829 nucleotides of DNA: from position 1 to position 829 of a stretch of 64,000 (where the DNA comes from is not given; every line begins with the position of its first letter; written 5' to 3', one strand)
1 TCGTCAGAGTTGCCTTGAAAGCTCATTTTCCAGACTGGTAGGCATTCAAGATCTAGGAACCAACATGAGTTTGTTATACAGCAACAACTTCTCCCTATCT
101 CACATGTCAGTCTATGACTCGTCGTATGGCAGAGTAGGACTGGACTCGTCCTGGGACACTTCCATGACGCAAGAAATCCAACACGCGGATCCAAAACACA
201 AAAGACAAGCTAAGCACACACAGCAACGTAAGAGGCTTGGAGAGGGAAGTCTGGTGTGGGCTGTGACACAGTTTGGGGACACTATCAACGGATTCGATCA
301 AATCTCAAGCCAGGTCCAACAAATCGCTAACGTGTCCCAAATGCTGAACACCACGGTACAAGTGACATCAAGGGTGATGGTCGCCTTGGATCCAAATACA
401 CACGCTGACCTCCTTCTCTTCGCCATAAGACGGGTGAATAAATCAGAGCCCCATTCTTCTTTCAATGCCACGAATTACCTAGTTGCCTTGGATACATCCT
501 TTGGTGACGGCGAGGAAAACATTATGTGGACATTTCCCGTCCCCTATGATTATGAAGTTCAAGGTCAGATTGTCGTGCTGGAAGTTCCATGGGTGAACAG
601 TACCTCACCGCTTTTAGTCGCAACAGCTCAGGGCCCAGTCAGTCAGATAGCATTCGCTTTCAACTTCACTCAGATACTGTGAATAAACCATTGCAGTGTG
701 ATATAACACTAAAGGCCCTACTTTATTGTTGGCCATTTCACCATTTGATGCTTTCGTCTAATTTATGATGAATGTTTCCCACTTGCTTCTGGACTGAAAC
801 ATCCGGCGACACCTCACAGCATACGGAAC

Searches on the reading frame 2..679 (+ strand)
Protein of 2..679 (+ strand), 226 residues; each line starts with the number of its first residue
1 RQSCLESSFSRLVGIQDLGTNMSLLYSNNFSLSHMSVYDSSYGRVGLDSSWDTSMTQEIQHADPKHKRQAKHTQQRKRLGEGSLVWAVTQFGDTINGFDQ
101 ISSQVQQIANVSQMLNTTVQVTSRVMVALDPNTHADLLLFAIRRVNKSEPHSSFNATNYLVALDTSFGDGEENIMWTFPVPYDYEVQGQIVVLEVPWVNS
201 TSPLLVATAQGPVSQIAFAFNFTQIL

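Call 20: search_protein_families(library=pfam, proteins=[window:2-679:+], max_evalue=0.01)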
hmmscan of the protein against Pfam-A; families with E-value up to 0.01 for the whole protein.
seq(226 aa): 0 families
